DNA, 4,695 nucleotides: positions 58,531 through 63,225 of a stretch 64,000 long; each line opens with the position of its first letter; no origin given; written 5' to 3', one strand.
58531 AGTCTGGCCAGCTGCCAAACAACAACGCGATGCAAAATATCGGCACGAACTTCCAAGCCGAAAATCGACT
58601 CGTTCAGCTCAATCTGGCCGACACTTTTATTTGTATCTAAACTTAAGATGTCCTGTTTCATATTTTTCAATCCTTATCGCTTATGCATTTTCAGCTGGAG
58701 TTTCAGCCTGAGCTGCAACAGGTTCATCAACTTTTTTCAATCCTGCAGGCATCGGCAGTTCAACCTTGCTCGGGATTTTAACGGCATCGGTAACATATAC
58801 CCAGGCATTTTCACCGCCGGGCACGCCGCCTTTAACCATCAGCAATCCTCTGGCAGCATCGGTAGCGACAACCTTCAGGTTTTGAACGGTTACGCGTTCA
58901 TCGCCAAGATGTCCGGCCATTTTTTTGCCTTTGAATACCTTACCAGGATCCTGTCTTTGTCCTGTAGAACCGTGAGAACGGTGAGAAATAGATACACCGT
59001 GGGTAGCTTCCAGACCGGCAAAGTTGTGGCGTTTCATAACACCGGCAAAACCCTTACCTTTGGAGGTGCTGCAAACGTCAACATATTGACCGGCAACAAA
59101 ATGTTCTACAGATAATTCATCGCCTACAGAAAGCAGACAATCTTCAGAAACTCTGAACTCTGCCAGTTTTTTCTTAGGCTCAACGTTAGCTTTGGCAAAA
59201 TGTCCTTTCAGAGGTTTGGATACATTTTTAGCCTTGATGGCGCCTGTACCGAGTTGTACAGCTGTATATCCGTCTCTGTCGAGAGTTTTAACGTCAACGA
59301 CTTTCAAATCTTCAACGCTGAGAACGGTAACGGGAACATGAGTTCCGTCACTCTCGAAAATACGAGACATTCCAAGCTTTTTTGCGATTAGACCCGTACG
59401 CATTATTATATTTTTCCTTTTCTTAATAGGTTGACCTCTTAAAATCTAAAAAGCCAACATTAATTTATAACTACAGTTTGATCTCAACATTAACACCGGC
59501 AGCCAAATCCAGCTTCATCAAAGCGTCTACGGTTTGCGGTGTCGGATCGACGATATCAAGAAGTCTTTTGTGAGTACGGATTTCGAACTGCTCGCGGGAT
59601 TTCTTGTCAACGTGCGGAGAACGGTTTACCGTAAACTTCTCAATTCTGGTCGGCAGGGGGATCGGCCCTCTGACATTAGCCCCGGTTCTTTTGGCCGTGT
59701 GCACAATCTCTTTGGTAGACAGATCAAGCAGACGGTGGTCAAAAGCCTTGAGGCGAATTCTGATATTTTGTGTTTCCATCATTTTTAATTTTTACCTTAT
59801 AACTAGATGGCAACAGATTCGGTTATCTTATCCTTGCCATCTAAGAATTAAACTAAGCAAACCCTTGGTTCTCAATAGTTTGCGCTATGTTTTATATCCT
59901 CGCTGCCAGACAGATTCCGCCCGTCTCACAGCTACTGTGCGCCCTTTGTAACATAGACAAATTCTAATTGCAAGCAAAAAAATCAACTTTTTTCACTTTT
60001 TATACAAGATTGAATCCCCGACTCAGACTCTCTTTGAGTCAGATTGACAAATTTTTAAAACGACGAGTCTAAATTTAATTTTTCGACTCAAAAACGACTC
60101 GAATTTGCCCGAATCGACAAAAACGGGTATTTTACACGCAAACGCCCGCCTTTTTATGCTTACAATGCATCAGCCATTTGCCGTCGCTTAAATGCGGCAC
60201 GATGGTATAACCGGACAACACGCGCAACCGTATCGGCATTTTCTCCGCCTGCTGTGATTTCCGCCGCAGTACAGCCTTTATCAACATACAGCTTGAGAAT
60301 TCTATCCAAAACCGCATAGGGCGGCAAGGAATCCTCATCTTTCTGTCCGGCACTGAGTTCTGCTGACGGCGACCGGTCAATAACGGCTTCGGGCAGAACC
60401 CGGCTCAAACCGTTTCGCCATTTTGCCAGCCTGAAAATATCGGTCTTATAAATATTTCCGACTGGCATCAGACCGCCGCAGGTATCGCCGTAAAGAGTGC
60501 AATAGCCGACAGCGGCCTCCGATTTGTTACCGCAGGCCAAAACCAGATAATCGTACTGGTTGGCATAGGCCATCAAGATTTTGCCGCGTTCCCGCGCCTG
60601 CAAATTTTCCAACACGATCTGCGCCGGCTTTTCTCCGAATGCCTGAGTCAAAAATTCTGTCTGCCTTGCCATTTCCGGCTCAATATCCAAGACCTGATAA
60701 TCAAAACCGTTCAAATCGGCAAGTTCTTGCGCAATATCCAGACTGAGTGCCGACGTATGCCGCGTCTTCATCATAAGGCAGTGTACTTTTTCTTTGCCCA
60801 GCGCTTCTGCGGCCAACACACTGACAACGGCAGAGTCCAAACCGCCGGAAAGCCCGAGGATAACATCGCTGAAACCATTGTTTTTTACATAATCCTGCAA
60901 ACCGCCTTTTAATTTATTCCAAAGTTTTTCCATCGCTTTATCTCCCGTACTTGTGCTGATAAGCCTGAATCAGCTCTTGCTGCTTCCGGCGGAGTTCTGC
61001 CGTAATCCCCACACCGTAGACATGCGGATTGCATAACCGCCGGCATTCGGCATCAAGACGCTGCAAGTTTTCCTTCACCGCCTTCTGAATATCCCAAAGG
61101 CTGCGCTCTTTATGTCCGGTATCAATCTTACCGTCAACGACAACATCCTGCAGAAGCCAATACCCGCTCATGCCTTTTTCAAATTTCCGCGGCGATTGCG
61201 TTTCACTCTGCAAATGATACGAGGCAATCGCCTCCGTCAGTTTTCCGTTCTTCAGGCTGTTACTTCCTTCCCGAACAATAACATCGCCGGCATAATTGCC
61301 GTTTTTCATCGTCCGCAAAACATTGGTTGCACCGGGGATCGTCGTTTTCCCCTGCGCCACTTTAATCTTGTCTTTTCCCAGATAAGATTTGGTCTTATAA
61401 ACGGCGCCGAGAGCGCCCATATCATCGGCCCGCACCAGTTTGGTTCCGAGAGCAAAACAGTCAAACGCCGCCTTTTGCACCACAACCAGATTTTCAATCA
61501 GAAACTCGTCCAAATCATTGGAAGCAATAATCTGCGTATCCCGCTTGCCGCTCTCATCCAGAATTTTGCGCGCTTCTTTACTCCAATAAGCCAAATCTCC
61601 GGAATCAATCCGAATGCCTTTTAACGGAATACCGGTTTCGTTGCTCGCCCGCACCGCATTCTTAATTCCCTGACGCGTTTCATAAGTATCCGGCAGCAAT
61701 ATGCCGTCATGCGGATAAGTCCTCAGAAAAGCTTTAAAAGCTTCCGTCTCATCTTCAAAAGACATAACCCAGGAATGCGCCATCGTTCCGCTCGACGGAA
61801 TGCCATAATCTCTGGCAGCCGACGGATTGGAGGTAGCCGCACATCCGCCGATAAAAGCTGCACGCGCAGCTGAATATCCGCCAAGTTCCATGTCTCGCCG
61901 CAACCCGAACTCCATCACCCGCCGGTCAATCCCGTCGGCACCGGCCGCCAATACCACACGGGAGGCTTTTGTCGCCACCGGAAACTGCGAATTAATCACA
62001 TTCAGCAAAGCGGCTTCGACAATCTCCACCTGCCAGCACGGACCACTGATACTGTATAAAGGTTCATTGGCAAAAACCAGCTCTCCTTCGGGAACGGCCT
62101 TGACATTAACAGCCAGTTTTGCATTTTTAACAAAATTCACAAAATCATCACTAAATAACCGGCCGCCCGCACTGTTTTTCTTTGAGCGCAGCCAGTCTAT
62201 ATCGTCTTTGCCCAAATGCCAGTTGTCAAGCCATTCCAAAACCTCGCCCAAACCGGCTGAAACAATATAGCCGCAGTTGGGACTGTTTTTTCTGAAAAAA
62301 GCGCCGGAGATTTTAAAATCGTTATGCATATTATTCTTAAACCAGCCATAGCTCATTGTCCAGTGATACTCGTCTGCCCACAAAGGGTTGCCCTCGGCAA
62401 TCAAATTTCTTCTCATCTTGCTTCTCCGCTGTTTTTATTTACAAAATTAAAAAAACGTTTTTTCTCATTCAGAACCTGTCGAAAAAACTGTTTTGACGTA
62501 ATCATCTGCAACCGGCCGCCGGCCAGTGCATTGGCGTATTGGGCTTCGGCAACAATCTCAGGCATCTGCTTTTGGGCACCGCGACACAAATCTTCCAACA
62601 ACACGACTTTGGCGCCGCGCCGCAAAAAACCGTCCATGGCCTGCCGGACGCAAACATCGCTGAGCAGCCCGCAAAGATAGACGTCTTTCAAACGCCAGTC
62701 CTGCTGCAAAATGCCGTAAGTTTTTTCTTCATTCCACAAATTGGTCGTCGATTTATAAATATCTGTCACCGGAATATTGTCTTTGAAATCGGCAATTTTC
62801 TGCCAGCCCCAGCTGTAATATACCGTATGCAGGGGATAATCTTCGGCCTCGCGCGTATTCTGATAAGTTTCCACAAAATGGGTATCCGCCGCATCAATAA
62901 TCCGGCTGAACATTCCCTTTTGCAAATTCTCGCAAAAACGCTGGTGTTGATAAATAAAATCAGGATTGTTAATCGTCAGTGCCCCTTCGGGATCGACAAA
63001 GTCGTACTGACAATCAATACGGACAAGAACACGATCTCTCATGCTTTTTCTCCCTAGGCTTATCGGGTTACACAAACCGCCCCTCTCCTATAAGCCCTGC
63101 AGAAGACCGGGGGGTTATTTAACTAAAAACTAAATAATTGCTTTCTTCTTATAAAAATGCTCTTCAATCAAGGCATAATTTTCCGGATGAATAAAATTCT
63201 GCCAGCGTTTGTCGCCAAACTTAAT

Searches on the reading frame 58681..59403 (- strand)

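Call 26: search_protein_families(library=pfam, proteins=[window:58681-59403:-], max_evalue=0.00001)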
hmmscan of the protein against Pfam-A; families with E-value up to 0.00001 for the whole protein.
window:58681-59403:- (240 aa): 1 family
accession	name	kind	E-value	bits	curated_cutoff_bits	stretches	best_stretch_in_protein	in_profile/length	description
PF00297.29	Ribosomal_L3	-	1.1e-12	48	22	1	100-180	210-287/369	Ribosomal protein L3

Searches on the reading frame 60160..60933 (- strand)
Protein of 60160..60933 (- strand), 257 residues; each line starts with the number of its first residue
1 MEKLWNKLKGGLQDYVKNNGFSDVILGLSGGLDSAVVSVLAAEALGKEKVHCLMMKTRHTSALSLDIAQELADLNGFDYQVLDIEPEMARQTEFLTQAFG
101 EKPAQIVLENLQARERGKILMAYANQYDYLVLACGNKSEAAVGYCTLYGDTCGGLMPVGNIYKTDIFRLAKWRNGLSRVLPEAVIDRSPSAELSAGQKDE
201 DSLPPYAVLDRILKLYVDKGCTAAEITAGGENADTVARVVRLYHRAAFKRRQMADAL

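Call 26: search_protein_families(library=pfam, proteins=[window:60160-60933:-], max_evalue=0.00001)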
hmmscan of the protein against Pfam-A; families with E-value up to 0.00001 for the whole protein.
window:60160-60933:- (257 aa): 1 family
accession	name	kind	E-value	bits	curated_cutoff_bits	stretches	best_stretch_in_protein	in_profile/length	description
PF02540.23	NAD_synthase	-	2.5e-68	230.2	21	1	5-252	2-241/242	NAD synthase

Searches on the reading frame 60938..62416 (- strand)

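Call 26: search_protein_families(library=pfam, proteins=[window:60938-62416:-], max_evalue=0.00001)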
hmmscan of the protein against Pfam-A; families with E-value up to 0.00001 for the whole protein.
window:60938-62416:- (492 aa): 3 families
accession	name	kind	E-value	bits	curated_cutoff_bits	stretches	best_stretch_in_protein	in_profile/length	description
PF17767.7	NAPRTase_N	-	2e-24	86.7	32.6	1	12-142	1-125/125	Nicotinate phosphoribosyltransferase (NAPRTase) N-terminal domain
PF17956.6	NAPRTase_C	-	1e-09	39.2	23.3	1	366-477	4-109/111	Nicotinate phosphoribosyltransferase C-terminal domain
PF04095.22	NAPRTase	-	1.4e-07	31.9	20.8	1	167-360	3-211/239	Nicotinate phosphoribosyltransferase (NAPRTase) family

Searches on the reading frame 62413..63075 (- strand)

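Call 26: search_protein_families(library=pfam, proteins=[window:62413-63075:-], max_evalue=0.00001)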
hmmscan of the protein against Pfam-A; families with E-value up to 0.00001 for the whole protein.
window:62413-63075:- (220 aa): 1 family
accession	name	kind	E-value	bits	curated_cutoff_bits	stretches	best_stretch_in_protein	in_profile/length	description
PF00857.26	Isochorismatase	-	1.9e-10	41.6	27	1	16-170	2-154/175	Isochorismatase domain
